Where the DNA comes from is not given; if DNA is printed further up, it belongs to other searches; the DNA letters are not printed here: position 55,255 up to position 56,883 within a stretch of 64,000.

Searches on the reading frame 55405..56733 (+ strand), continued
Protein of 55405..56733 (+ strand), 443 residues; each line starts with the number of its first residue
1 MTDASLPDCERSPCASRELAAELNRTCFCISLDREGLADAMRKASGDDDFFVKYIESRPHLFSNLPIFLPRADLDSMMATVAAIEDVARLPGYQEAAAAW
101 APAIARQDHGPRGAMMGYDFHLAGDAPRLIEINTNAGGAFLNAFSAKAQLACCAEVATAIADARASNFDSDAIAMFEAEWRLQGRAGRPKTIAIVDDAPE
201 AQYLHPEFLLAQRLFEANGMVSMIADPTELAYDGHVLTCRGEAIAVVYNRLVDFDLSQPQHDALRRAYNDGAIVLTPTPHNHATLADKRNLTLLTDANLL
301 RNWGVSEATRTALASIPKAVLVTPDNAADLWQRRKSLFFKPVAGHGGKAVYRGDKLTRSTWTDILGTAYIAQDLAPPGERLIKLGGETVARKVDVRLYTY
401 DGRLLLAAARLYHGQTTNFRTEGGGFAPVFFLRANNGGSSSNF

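Call 51: find_encoding_contigs(protein=P0150, flank=7000, max_places=3)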
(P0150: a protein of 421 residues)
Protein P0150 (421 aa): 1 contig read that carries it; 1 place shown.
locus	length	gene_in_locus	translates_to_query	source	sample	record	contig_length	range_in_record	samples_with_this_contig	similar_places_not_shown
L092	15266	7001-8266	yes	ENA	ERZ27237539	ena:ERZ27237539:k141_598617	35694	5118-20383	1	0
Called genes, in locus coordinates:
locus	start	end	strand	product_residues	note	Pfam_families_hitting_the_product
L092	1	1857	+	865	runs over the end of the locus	PF02861:Clp_N, PF13191:AAA_16 (weak), PF00004:AAA, PF17871:AAA_lid_9, PF00004:AAA (weak), PF07724:AAA_2, PF07728:AAA_5, PF10431:ClpB_D2-small, +7 more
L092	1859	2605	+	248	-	PF11964:SpoIIAA-like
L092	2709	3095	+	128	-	PF04970:LRAT (weak)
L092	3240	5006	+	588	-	PF08548:Peptidase_M10_C, PF00353:HemolysinCabind (weak)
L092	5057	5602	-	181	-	PF01638:HxlR (weak)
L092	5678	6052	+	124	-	-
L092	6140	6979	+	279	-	PF00596:Aldolase_II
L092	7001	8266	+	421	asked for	-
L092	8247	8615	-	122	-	-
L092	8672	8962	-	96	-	-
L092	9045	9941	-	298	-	PF22200:ExsA_N, PF00165:HTH_AraC (weak), PF12833:HTH_18, PF00165:HTH_AraC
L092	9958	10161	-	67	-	PF11127:YgaP-like_TM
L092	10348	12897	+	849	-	PF13517:FG-GAP_3 (faint), PF01839:FG-GAP, PF00353:HemolysinCabind (weak)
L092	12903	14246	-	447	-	PF00282:Pyridoxal_deC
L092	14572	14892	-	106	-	PF12840:HTH_20 (weak), PF01022:HTH_5 (weak)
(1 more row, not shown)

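Call 53: find_related_loci(query=A3, collection=metagenome_contigs, flank=7000)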
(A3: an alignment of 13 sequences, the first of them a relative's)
Query A3 (402 aa) in metagenome_contigs; peptide patterns used: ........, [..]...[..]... (x = any residue, [..] = any of these).
600 stretches matched a pattern (row limit reached: there are more); 572 encode a relative of the query (tblastn E <= 1e-3); the best 80 are kept; 80 distinct loci.
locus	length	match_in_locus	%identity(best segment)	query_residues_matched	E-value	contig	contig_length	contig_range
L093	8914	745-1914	50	18-398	2e-117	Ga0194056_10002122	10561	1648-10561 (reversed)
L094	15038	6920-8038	50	20-399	3e-116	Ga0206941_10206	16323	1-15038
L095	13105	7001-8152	50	20-396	5e-116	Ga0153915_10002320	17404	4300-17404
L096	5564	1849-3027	48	10-398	3e-115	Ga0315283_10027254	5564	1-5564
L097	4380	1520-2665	50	28-400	1e-115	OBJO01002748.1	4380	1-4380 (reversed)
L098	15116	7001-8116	49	33-396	1e-114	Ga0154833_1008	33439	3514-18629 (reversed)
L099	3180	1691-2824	49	31-400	2e-115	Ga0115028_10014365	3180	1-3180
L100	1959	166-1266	49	30-396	3e-118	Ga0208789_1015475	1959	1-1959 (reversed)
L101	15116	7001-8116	48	30-398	7e-111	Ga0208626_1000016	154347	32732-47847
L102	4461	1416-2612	46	10-396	4e-111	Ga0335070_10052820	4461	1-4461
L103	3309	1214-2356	48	30-398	4e-113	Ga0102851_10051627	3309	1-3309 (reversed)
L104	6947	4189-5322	49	31-400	1e-109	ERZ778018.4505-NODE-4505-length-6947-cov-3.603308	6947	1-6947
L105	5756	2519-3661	48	30-398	2e-109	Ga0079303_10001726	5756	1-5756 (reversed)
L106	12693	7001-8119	49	30-396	5e-109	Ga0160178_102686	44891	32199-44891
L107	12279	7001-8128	49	28-396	9e-109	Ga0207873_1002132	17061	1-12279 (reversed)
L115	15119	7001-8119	48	30-396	3e-107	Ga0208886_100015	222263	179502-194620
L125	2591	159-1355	45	27-400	3e-109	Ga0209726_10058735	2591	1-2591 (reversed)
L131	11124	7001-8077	49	31-396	5e-104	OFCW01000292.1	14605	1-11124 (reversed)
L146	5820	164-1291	44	27-396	2e-102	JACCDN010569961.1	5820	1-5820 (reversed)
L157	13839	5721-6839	47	31-398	1e-101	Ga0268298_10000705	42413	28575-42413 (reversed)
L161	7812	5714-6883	45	27-400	1e-101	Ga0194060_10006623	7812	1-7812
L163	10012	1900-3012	47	31-396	3e-101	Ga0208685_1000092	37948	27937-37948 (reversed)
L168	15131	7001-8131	47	31-396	3e-101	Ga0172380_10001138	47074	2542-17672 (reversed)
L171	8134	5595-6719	49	29-396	4e-101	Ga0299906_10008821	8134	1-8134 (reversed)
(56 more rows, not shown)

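Call 57: search_protein_families(library=pfam, proteins=[L161:3634-5604:+, L168:8691-9896:+, L131:8108-8614:+, L101:9280-9570:-, L157:8695-8946:+, L106:8179-9078:-, L125:1881-2348:-, L146:2980-4626:-, L171:4088-5239:+, L163:3222-4835:-], max_evalue=0.001)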
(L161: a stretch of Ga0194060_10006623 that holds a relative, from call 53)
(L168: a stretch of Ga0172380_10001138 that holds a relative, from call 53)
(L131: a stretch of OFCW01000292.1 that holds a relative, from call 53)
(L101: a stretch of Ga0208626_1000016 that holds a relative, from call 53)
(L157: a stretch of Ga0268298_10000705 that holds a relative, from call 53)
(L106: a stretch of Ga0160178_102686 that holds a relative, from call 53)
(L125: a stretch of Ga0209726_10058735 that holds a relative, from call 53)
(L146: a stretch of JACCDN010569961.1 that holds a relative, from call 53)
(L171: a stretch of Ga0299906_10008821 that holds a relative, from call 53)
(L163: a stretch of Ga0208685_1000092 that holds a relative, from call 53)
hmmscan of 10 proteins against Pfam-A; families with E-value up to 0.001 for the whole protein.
L161:3634-5604:+ (656 aa): 3 families
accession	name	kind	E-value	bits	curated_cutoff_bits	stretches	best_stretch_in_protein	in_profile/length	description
PF13307.12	Helicase_C_2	-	4e-43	147.8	25.3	1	472-633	5-169/170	Helicase C-terminal domain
PF00270.35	DEAD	-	6.8e-10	39.4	26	1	34-85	8-64/167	DEAD/DEAH box helicase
PF04851.21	ResIII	-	0.00038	20.9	22.5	0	22-83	3-70/164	Type III restriction enzyme, res subunit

L168:8691-9896:+ (401 aa): 3 families
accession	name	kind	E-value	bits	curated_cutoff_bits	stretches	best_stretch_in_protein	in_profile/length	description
PF03453.22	MoeA_N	-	1.3e-46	158.6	30.8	1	2-162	1-160/160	MoeA N-terminal region (domain I and II)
PF00994.29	MoCF_biosynth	-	3e-32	111.7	26.6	1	175-314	1-142/144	Probable molybdopterin binding domain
PF03454.20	MoeA_C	-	8.6e-11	42.4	22.1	1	335-396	7-72/72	MoeA C-terminal region (domain IV)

L131:8108-8614:+ (168 aa): 3 families
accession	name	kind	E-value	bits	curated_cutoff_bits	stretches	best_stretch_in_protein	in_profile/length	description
PF03205.20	MobB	-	5.2e-54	182.2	26.6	1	3-135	1-133/133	Molybdopterin guanine dinucleotide synthesis protein B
PF02492.25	cobW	-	6e-06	26.4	20.7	1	3-100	2-90/180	CobW/HypB/UreG, nucleotide-binding domain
PF03308.22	MeaB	-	1.4e-05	24.6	23.1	1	2-35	34-67/273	Methylmalonyl Co-A mutase-associated GTPase MeaB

L101:9280-9570:- (96 aa): 0 families

L157:8695-8946:+ (83 aa): 1 family
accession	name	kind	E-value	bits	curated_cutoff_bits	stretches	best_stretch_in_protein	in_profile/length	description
PF02597.26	ThiS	-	3.1e-18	66.5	22.5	1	6-83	1-76/76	ThiS family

L106:8179-9078:- (299 aa): 2 families
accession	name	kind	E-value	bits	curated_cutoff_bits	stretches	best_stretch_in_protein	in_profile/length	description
PF00483.29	NTP_transferase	-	8.7e-32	111.1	21.2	1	18-277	6-241/245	Nucleotidyl transferase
PF12804.13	NTP_transf_3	-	9.6e-05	23.1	27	1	18-141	5-95/160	MobA-like NTP transferase domain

L125:1881-2348:- (155 aa): 0 families

L146:2980-4626:- (548 aa): 3 families
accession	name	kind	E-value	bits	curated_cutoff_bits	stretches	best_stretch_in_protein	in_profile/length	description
PF07732.21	Cu-oxidase_3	-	1.2e-29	103.3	21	1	134-230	21-118/119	Multicopper oxidase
PF07731.20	Cu-oxidase_2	-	5.1e-28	98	20.4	1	433-547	20-133/137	Multicopper oxidase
PF00394.28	Cu-oxidase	-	1.9e-09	38.3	21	1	281-362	57-133/157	Multicopper oxidase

L171:4088-5239:+ (383 aa): 1 family
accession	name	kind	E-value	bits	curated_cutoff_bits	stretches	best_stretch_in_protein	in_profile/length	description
PF03773.19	ArsP_1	-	3.5e-69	233.6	32.3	1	87-377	4-293/294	Predicted permease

L163:3222-4835:- (537 aa): 2 families
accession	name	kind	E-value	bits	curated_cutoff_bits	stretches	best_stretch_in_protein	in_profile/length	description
PF13091.12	PLDc_2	-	3.3e-28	98.6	27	2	330-476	4-130/132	PLD-like domain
PF00614.28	PLDc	-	2.3e-09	37.3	21.9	0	180-205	3-28/28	Phospholipase D Active site motif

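Call 67: find_homologous_proteins(query=L168:6854-8176:+)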
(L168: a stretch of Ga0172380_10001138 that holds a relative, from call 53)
Query L168:6854-8176:+ (441 aa): 8000 proteins with E <= 0.001 among 8000 candidates; the best 120 are listed.
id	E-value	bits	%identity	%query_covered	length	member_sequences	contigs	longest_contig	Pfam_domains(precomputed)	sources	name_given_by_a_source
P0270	1.3e-296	1001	100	100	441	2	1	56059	-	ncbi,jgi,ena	ncbi:MAG: hypothetical protein WC023_03965 [Rhodocyclaceae bacterium]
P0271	7.2e-239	811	82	100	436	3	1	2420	-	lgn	-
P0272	2.2e-218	743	76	100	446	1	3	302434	PF14403.12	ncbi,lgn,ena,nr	ncbi:MAG: hypothetical protein H6943_06650 [Zoogloeaceae bacterium]|nr:hypothetical protein [Zoogloe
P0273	6.4e-211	719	75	98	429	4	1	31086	-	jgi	jgi:hypothetical protein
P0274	6.5e-210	715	74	99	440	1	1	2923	-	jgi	-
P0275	1.4e-209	714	75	99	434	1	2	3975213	-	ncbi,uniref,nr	ncbi:hypothetical protein [Azospira restricta]|uniref:Circularly permuted type 2 ATP-grasp protein n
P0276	2.3e-208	710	75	99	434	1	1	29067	-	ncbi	-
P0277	8.6e-208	708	74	98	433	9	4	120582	-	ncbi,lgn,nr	ncbi:MAG: hypothetical protein L6Q60_11990 [Rhodocyclaceae bacterium]|nr:hypothetical protein [Rhodo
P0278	1.9e-207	707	74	99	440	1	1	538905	-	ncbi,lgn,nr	ncbi:MAG: hypothetical protein HYU78_02440 [Rhodocyclales bacterium]|nr:hypothetical protein [Rhodoc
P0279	6.5e-207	705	74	98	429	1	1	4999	-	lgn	-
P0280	5.4e-206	702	74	98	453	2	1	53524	-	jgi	jgi:hypothetical protein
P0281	2.2e-205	700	74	99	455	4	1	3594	-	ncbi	-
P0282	4.1e-205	699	74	98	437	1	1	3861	-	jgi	jgi:hypothetical protein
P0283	9.3e-205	698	73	100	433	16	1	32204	-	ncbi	-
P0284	2.0e-203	694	73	99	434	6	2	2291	-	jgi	-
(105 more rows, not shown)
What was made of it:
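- On Pfam CP_ATPgrasp_2 (PF14403): One relative has a precomputed PF14403 hit (call 67).
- Closest known: Pfam CP_ATPgrasp_2. Same: UniRef labels one Azospira member 'Circularly permuted type 2 ATP-grasp protein' (call 67).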

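Call 68: search_protein_families(library=pfam, alignment_id=A2, max_evalue=0.1)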
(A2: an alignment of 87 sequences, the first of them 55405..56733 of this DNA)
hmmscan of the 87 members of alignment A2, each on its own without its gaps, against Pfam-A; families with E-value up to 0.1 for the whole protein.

A. member 1, window:55405-56733:+ (443 aa): 1 family
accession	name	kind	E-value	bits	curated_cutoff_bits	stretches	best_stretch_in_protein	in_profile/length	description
PF14398.11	ATPgrasp_YheCD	-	0.057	13.1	26.8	1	315-355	28-69/255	YheC/D like ATP-grasp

B. families by the number of members that match (of 87 scanned): 13 families
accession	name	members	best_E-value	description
PF14403.11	CP_ATPgrasp_2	22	2.7e-07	Circularly permuted ATP-grasp type 2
PF02655.19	ATP-grasp_3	16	0.00056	ATP-grasp domain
PF14398.11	ATPgrasp_YheCD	12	0.00017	YheC/D like ATP-grasp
PF14397.11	ATPgrasp_ST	8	0.01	Sugar-transfer associated ATP-grasp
PF04174.18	CP_ATPgrasp_1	1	0.013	A circularly permuted ATPgrasp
PF14243.11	R2K_3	1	0.017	ATP-grasp domain, R2K clade family 3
PF23386.1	NPP-6_helical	1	0.022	NPP-6, helical domain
PF13579.12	Glyco_trans_4_4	1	0.032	Glycosyl transferase 4-like domain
PF03133.20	TTL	1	0.04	Tubulin-tyrosine ligase family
PF11715.16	Beta-prop_Nup120_160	1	0.055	Nucleoporin Nup120/160, beta-propeller domain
PF01408.29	GFO_IDH_MocA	1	0.091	Oxidoreductase family, NAD-binding Rossmann fold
PF02080.26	TrkA_C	1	0.094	TrkA-C domain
PF20725.2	DUF6832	1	0.095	Domain of unknown function (DUF6832)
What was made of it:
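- On ATP-grasp superfamily: Weak Pfam hits to four ATP-grasp models across members (call 68).
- On Pfam CP_ATPgrasp_2 (PF14403): 22 of 87 relatives hit at E <= 0.1, best 2.7e-07 (call 68).
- Closest known: Pfam CP_ATPgrasp_2. Same: The only curated models touched at sequence level: 22 of 87 members, best E 2.7e-07 (call 68).
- Independent sequence support: 22 of 87 diverse members touch Pfam CP_ATPgrasp_2, best E 2.7e-07 (call 68). Weak Pfam touches to TTL and R2K models appear in single members (call 68).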

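Call 69: search_protein_families(library=pfam, proteins=[P0137, P0253, P0165, P0266, P0161, P0244, P0068, P0100, P0057], max_evalue=0.01)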
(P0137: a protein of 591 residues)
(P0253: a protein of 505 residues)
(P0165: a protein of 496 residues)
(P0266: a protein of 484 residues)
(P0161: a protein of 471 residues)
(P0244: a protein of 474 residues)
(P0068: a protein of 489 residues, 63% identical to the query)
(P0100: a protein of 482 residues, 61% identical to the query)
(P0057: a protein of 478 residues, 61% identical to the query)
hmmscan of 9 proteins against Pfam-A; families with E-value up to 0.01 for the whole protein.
P0137 (591 aa): 0 families

P0253 (505 aa): 0 families

P0165 (496 aa): 0 families

P0266 (484 aa): 1 family
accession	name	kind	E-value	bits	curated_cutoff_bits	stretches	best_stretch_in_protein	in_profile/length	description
PF14403.11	CP_ATPgrasp_2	-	0.0061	16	32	0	371-451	277-361/374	Circularly permuted ATP-grasp type 2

P0161 (471 aa): 0 families

P0244 (474 aa): 1 family
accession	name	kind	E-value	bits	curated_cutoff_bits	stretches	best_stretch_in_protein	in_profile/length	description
PF14403.11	CP_ATPgrasp_2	-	0.002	17.6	32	1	200-403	138-341/374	Circularly permuted ATP-grasp type 2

P0068 (489 aa): 1 family
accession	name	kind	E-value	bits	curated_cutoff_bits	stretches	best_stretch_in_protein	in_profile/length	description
PF14398.11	ATPgrasp_YheCD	-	0.0069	16.1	26.8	0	372-412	28-69/255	YheC/D like ATP-grasp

P0100 (482 aa): 1 family
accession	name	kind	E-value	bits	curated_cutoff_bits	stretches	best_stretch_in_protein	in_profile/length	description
PF14403.11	CP_ATPgrasp_2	-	0.0083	15.6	32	0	362-451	266-358/374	Circularly permuted ATP-grasp type 2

P0057 (478 aa): 1 family
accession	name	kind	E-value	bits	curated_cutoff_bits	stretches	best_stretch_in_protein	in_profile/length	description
PF14403.11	CP_ATPgrasp_2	-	0.004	16.6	32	1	235-447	143-358/374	Circularly permuted ATP-grasp type 2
